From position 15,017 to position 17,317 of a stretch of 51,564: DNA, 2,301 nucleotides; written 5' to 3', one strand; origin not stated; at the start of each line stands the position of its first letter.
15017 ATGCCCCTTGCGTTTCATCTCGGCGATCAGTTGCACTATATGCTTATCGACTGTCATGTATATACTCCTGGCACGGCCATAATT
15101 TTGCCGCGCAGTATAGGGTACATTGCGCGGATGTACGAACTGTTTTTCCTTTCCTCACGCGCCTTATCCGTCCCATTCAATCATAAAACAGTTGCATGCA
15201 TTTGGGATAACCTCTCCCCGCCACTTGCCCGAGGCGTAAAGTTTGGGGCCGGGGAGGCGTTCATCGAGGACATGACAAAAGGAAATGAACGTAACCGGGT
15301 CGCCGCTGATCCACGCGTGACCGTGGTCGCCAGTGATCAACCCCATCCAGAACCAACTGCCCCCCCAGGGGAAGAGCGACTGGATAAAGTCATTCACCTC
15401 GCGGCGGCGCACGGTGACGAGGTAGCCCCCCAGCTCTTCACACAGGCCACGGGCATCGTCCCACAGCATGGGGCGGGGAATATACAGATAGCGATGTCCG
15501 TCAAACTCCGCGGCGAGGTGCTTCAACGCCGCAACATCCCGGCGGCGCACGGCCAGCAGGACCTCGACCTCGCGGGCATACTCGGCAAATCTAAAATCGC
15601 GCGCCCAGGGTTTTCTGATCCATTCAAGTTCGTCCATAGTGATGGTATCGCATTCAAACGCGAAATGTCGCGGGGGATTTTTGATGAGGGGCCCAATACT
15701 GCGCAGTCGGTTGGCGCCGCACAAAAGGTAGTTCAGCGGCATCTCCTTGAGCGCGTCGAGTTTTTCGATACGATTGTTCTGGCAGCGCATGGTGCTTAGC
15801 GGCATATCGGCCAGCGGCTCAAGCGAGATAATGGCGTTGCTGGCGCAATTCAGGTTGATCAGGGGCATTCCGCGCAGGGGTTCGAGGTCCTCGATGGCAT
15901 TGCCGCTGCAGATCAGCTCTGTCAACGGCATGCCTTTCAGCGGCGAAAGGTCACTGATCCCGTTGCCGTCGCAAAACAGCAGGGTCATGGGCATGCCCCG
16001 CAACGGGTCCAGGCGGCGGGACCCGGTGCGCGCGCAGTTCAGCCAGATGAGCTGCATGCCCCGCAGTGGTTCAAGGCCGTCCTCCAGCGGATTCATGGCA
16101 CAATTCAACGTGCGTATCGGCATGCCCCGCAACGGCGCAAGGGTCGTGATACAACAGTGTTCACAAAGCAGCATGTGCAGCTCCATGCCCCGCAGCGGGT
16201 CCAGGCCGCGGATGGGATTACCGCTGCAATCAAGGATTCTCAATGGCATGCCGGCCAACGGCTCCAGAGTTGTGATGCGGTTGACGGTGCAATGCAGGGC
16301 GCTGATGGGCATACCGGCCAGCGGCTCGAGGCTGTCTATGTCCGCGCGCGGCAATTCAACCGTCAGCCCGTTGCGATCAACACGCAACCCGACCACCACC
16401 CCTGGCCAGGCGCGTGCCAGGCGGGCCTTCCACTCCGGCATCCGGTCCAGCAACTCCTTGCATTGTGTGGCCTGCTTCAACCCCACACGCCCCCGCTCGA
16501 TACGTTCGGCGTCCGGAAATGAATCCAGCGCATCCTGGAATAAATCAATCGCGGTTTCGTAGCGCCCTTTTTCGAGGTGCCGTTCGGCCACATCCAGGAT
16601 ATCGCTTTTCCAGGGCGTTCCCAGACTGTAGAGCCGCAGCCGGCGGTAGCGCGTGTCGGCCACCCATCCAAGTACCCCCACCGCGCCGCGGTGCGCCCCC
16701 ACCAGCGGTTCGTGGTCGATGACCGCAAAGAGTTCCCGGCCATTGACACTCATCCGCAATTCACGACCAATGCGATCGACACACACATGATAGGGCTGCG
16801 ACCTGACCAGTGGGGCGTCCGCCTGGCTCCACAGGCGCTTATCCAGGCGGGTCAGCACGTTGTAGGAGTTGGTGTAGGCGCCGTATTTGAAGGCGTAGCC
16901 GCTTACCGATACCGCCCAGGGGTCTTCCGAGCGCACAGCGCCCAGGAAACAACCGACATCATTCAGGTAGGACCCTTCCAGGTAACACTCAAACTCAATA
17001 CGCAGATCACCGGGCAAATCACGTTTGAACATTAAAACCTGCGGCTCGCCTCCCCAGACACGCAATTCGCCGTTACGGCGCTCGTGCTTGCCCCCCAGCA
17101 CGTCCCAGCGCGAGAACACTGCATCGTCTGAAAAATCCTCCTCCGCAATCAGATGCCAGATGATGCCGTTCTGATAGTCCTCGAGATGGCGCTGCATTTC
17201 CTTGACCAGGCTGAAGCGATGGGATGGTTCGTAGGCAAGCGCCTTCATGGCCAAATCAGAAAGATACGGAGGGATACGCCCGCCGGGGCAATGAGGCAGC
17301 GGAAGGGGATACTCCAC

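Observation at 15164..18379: Soluble Hanks kinase fused to ConA-like sandwich, 10 Cys-containing LRRs and a C-type-lectin-like domain, with a non-RD catalytic loop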

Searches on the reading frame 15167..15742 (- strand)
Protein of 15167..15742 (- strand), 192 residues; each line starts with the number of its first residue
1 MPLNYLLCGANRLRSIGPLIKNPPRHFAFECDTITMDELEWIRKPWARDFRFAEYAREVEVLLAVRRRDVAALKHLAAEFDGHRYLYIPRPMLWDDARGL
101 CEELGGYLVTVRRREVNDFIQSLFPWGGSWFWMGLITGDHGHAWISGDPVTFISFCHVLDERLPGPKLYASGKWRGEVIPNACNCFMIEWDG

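Call 27: find_related_loci(query=A2, collection=genome_contigs, flank=6000)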
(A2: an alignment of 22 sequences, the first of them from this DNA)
Query A2 (192 aa) in genome_contigs; peptide patterns used: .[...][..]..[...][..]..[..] (x = any residue, [..] = any of these).
18 stretches matched a pattern; 14 encode a relative of the query (tblastn E <= 1e-3); 14 distinct loci.
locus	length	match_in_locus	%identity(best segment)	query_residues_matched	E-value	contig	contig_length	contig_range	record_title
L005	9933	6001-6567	50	2-191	3e-69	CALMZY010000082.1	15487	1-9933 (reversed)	MAG TPA_asm: uncultured Lentisphaerae bacterium isolate SRR8868559_bin.156_CONCOCT_v1.1_MAG genome assembly, contig: ERZ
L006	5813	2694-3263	52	1-191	1e-67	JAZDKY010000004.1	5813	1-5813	MAG: bacterium isolate MEGAHIT-group-0.556 k141_7475230, whole genome shotgun sequence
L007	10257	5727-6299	51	1-191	1e-66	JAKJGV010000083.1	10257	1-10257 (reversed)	MAG: Verrucomicrobia bacterium isolate UR.bin260 NODE_83_length_10257_cov_3.599804, whole genome shotgun sequence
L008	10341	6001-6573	51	1-192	4e-69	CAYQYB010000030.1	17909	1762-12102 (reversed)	MAG TPA_asm: uncultured Verrucomicrobiota bacterium isolate SRP220891_co2_89 genome assembly, contig: NODE_4938_length_1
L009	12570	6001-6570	49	1-191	2e-61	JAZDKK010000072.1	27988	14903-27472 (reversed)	MAG: Verrucomicrobiota bacterium isolate MEGAHIT-group-0.530 k141_11421405, whole genome shotgun sequence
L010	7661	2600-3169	46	2-192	7e-57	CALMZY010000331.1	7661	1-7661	MAG TPA_asm: uncultured Lentisphaerae bacterium isolate SRR8868559_bin.156_CONCOCT_v1.1_MAG genome assembly, contig: ERZ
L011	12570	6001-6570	47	1-192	5e-54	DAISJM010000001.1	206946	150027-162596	MAG TPA_asm: Verrucomicrobiota bacterium isolate CTOTU18273 NODE_35_length_206946_cov_8.249547, whole genome shotgun seq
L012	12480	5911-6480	51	1-191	6e-53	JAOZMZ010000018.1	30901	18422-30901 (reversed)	MAG: Kiritimatiellia bacterium isolate GMC4_bin_25 GMC4_986_length_30901_cov_9.058322, whole genome shotgun sequence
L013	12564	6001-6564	42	3-192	4e-50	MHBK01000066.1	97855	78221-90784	MAG: Lentisphaerae bacterium GWF2_57_35 gwf2_scaffold_804, whole genome shotgun sequence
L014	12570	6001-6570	46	1-191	1e-56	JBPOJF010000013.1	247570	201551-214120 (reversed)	MAG: Lentisphaerota bacterium isolate MAG_8164 c_000000609646, whole genome shotgun sequence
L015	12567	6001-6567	41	2-191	1e-43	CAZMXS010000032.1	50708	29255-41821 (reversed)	MAG TPA_asm: uncultured Verrucomicrobiota bacterium isolate SRP167436_co1_345 genome assembly, contig: NODE_814_length_5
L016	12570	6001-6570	52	1-191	2e-63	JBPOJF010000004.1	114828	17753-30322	MAG: Lentisphaerota bacterium isolate MAG_8164 c_000000609660, whole genome shotgun sequence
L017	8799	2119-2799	31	2-191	4e-26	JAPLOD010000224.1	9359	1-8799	MAG: Planctomycetota bacterium isolate LacPavin_0920_SED3_MAG_65_12 LacPavin_0920_SED3_scaffold_2159516, whole genome sh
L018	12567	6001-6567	47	1-191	1e-58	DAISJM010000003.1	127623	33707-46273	MAG TPA_asm: Verrucomicrobiota bacterium isolate CTOTU18273 NODE_111_length_127623_cov_8.547167, whole genome shotgun se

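Call 30: search_solved_structures(query=A2, max_evalue=1, show_alignments=2)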
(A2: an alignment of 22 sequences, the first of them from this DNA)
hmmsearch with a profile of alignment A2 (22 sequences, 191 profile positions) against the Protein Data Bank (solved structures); distinct sequences matched with E-value up to 1: 257 (the best 60 are shown).
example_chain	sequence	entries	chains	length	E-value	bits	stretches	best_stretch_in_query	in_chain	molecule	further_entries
7jpt_A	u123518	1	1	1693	8.1e-63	214.6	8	80-170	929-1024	Lymphocyte antigen 75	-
7jpu_A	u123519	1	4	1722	9.9e-63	214.4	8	80-170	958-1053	Lymphocyte antigen 75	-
7qsr_A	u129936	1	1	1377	5e-57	195.8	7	91-158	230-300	Secretory phospholipase A2 receptor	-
9wyt_J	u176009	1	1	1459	8.1e-49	169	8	85-165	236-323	yolk sac IgY receptor precursor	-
5xts_A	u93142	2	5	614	6.5e-21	78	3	90-166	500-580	Macrophage mannose receptor 1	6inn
5ao5_A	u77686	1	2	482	1e-18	70.8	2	79-154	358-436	C-TYPE MANNOSE RECEPTOR 2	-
5ao6_A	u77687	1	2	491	1.1e-18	70.7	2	79-154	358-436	C-TYPE MANNOSE RECEPTOR 2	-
5e4k_A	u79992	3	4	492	1.1e-18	70.7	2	79-154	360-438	C-type mannose receptor 2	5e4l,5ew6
3ubu_B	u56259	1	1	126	9.1e-15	57.9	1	78-166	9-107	Agglucetin subunit beta-2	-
6xfq_B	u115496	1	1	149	9.2e-15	57.9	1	78-165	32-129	Snaclec agglucetin subunit beta-2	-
5xtw_A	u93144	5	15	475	1.8e-13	53.7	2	91-155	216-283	Macrophage mannose receptor 1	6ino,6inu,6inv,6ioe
8k8h_A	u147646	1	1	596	2.7e-13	53.1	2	90-154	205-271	Lymphocyte antigen 75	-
8hbc_A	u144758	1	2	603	2.8e-13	53.1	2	90-154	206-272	Lymphocyte antigen 75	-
4kzv_A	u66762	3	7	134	1.1e-12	51.1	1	79-150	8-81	C-type lectin mincle | Mincle CRD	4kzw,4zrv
4zrw_A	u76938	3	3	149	1.2e-12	51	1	79-150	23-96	mincle protein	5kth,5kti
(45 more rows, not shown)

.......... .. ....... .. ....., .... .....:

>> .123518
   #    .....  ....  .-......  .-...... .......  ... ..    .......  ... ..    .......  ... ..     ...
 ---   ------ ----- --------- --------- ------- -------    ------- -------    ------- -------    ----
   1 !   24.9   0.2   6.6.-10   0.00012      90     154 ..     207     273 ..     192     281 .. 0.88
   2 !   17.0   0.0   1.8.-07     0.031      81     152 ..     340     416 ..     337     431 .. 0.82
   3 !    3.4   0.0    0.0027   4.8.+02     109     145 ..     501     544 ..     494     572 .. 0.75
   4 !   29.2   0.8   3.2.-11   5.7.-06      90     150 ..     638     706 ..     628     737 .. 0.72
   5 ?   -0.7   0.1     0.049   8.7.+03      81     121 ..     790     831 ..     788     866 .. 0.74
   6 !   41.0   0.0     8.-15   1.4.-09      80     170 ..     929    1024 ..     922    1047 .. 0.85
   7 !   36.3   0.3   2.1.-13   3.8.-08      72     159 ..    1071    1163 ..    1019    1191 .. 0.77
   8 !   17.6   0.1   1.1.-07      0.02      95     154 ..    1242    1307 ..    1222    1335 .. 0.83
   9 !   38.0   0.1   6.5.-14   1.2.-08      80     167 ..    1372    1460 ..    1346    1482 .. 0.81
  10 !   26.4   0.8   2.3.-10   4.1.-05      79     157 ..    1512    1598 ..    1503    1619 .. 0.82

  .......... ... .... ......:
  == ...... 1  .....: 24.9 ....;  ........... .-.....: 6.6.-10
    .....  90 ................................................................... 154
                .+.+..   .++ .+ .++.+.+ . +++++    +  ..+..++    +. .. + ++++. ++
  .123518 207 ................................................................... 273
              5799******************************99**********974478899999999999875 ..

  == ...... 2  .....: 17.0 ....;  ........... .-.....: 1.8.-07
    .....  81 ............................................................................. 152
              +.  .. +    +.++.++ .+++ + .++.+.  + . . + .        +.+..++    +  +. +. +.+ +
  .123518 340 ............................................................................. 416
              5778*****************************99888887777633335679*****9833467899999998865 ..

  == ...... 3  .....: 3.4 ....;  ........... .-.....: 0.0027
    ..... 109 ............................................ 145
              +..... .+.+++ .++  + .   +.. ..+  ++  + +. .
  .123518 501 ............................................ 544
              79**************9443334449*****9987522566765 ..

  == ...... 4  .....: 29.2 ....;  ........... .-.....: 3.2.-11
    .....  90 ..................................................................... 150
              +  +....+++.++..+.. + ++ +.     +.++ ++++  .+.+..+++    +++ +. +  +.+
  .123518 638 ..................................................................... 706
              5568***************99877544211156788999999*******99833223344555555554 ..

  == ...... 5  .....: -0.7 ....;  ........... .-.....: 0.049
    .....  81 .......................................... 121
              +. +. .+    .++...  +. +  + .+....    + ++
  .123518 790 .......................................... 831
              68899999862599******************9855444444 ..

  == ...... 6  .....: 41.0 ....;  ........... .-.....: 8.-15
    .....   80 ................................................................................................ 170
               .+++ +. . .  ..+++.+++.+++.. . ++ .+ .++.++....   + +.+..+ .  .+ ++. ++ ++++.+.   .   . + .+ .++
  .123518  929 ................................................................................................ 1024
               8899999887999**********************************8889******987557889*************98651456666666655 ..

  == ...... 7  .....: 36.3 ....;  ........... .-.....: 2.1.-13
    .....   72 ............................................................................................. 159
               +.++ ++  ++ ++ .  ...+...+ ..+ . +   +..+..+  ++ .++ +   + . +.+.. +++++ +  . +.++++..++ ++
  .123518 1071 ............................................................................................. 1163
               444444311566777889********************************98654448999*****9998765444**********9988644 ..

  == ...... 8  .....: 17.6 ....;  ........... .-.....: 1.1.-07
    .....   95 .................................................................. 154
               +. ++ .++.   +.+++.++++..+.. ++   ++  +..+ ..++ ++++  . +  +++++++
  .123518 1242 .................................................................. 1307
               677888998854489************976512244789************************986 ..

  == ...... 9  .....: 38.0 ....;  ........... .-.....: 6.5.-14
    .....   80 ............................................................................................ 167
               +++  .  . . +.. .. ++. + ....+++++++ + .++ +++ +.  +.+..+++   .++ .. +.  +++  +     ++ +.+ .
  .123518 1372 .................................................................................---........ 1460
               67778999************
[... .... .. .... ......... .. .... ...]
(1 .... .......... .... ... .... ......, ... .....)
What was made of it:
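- On C-type lectin-like domain, Pfam PF00059: The family profile hits agglucetin at 9e-15 and the Mincle CRD at 1e-12 (call 30).
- Checked: A family profile hits single-domain CTLD structures at 9e-15 to 1e-12 (call 30).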

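Call 43: search_protein_representatives(alignment_id=A2)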
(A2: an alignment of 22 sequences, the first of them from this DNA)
Query: 22 sequences, 191 profile positions. Proteins with E-value up to 0.001 (for the whole library): 24111; up to 1e-10: 5022; up to 1e-30: 475. The best 150 are listed.
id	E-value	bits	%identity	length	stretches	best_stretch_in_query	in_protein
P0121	7.0e-111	384.5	-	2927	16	83-180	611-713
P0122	3.6e-101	352.8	-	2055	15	91-174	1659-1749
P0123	4.1e-100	349.4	-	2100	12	81-183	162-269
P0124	8.9e-97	338.5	-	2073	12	84-168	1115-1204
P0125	3.9e-94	329.9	-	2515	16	79-156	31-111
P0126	4.4e-94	329.7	-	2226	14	89-157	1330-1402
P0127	5.7e-93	326.1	-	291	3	1-191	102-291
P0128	1.2e-92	325.0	-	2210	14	85-155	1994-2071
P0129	9.6e-92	322.1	-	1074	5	1-191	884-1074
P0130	1.6e-88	311.6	-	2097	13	76-186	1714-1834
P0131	2.1e-88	311.2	-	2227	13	93-156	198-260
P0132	2.4e-88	311.0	-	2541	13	88-155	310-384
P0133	1.7e-85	301.7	-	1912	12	85-157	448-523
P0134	3.8e-85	300.6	-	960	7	81-188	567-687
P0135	4.3e-85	300.4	-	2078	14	78-165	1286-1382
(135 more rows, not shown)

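Call 55: search_protein_families(library=pfam, proteins=[L009:6573-7448:+, L008:7038-7913:+, L008:8188-9516:+, L005:8012-9487:+, L007:8043-10043:+, L017:2827-6531:+, L017:6545-8799:+], max_evalue=0.001)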
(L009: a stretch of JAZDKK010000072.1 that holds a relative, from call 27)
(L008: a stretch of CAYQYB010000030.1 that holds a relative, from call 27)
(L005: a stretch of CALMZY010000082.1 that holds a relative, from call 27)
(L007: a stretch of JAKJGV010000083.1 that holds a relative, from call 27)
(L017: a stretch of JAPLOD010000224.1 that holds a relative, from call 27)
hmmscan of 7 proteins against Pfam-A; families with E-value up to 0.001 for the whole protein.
L009:6573-7448:+ (291 aa): 0 families

L008:7038-7913:+ (291 aa): 0 families

L008:8188-9516:+ (442 aa): 6 families
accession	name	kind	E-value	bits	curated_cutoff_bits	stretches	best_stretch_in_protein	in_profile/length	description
PF00069.31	Pkinase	-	2.7e-53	181.5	31.7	1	189-393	1-204/263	Protein kinase domain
PF07714.23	PK_Tyr_Ser-Thr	-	2.8e-35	122.3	23.1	1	191-392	3-211/258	Protein tyrosine and serine/threonine kinase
PF00072.30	Response_reg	-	3.1e-19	69.6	30.2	1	13-120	1-107/111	Response regulator receiver domain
PF03109.22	ABC1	-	7.9e-09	35.4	22.9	1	260-343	141-223/244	ABC1 atypical kinase-like domain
PF01636.29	APH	-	8.3e-09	36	23.2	1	292-336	154-199/239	Phosphotransferase enzyme family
PF17667.7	Pkinase_fungal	-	9.5e-05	21.7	24.1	1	290-371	289-378/387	Fungal protein kinase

L005:8012-9487:+ (491 aa): 6 families
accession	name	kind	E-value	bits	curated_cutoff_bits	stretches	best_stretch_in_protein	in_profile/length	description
PF00069.31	Pkinase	-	3.5e-52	177.8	31.7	1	238-442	1-204/263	Protein kinase domain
PF07714.23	PK_Tyr_Ser-Thr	-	1.2e-33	117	23.1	1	239-440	2-210/258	Protein tyrosine and serine/threonine kinase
PF00072.30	Response_reg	-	5.1e-18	65.7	30.2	1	62-172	1-110/111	Response regulator receiver domain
PF03109.22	ABC1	-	3.3e-10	40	22.9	1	305-392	136-223/244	ABC1 atypical kinase-like domain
PF01636.29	APH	-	1.8e-08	34.9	23.2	1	341-387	154-201/239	Phosphotransferase enzyme family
PF17667.7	Pkinase_fungal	-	0.00093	18.5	24.1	0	343-420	293-378/387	Fungal protein kinase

L007:8043-10043:+ (666 aa): 3 families
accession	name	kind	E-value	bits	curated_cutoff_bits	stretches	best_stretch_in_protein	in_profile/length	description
PF00069.31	Pkinase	-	1.9e-35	123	31.7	2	122-298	1-150/263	Protein kinase domain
PF07714.23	PK_Tyr_Ser-Thr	-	1e-19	71.3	23.1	1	125-300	4-157/258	Protein tyrosine and serine/threonine kinase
PF01636.29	APH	-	1.6e-07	31.8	23.2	0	125-209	2-85/239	Phosphotransferase enzyme family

L017:2827-6531:+ (1234 aa): 7 families
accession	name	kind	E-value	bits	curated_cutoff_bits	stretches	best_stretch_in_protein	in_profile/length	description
PF00069.31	Pkinase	-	2.1e-34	119.6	31.7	2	130-288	2-152/263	Protein kinase domain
PF12799.13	LRR_4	-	8.3e-29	99.4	27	1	1145-1182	5-43/44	Leucine Rich repeats (2 copies)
PF07714.23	PK_Tyr_Ser-Thr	-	2.6e-26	92.9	23.1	2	134-290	6-158/258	Protein tyrosine and serine/threonine kinase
PF13432.12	TPR_16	-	9.9e-07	29.5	32.7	1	551-610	4-63/65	Tetratricopeptide repeat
PF03109.22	ABC1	-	0.00022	20.9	22.9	1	202-286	144-219/244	ABC1 atypical kinase-like domain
PF14559.12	TPR_19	-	0.0003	21.5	25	1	554-620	1-67/68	Tetratricopeptide repeat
PF01636.29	APH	-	0.00064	20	23.2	0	227-282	141-198/239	Phosphotransferase enzyme family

L017:6545-8799:+ (751 aa): 5 families
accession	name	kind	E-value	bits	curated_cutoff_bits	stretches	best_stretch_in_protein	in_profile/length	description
PF00069.31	Pkinase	-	6.2e-38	131.1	31.7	2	99-253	1-150/263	Protein kinase domain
PF07714.23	PK_Tyr_Ser-Thr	-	2.8e-27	96.1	23.1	2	102-256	4-157/258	Protein tyrosine and serine/threonine kinase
PF14559.12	TPR_19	-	7.8e-07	29.8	25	1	510-575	1-66/68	Tetratricopeptide repeat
PF13432.12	TPR_16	-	2.4e-05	25.1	32.7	1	505-545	2-42/65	Tetratricopeptide repeat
PF13719.11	Zn_ribbon_5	-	7.2e-05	22.9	29.3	1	5-36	3-37/37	zinc-ribbon domain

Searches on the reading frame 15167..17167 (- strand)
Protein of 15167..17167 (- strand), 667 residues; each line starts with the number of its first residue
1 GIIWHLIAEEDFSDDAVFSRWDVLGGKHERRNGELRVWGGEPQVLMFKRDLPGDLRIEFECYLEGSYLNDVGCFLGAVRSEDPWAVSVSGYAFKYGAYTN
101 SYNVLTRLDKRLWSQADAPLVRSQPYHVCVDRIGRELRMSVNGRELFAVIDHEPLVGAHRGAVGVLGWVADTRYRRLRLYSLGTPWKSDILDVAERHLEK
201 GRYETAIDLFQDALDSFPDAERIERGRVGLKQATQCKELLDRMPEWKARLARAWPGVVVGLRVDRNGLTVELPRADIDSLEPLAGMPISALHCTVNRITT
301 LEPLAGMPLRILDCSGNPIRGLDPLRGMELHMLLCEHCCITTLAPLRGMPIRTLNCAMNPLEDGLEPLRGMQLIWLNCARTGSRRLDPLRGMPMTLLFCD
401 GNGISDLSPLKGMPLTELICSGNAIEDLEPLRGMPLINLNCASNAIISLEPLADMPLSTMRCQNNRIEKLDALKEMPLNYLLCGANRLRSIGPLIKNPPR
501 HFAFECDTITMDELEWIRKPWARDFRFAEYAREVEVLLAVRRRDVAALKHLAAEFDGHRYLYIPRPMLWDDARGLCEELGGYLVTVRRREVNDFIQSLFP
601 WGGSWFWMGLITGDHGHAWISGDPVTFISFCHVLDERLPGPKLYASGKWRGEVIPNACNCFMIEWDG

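Call 62: find_homologous_proteins(query=window:15167-17167:-, max_evalue=1e-30)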
Query window:15167-17167:- (667 aa): 789 proteins with E <= 1e-30 among 8000 candidates; the best 120 are listed.
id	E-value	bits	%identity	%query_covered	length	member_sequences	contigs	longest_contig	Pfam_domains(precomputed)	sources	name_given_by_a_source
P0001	0.0e+0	1580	100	100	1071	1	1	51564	PF07714.24,PF00069.32,PF00059.28,PF12799.14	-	-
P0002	0.0e+0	1129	69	100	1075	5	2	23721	PF07714.24,PF00069.32,PF00059.28,PF12799.14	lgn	-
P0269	7.6e-278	942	61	97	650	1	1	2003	PF00059.28,PF12799.14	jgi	jgi:hypothetical protein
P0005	6.7e-257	873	55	100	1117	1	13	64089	PF07714.24,PF00069.32,PF00059.28,PF12799.14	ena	-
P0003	5.1e-254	863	55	100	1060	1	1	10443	PF07714.24,PF00069.32,PF00059.28,PF06439.19,PF12799.14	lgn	-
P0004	5.1e-254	863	56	100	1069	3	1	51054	PF07714.24,PF00069.32,PF00059.28,PF12799.14,PF01636.30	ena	-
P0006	2.2e-251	854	56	100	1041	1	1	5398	PF07714.24,PF00069.32,PF00059.28,PF12799.14,PF01636.30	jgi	jgi:serine/threonine protein kinase/Leucine-rich repeat (LRR) protein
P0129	4.1e-251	854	55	100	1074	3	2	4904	PF07714.24,PF00069.32,PF00059.28,PF12799.14,PF01636.30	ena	-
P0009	8.5e-250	849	53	100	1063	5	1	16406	PF07714.24,PF00069.32,PF00059.28,PF12799.14,PF01636.30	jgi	-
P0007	4.3e-249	847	54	100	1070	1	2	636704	PF07714.24,PF00069.32,PF00059.28,PF03109.23,PF12799.14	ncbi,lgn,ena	-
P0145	4.7e-249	847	52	100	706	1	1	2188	PF00059.28,PF12799.14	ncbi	ncbi:MAG: lectin-like protein, partial [Pseudomonadota bacterium]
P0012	5.8e-248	843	54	100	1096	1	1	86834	PF07714.24,PF00069.32,PF00059.28,PF12799.14,PF01636.30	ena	-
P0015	2.8e-247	841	55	100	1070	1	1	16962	PF07714.24,PF00069.32,PF00059.28,PF12799.14,PF01636.30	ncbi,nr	ncbi:MAG: protein kinase [Kiritimatiellae bacterium]|nr:protein kinase [Kiritimatiellia bacterium]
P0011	2.8e-247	841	52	100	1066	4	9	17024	PF07714.24,PF00069.32,PF00059.28,PF03109.23,PF12799.14,PF01636.30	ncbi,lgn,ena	-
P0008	3.4e-247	841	55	100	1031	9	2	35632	PF07714.24,PF00069.32,PF00059.28,PF06439.19,PF12799.14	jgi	-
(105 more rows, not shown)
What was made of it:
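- All full-length ones carry the kinase, and the kinase-less hits come from 2-4 kb contigs (call 62).
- Tried and rejected: The count came from call 62 instead.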
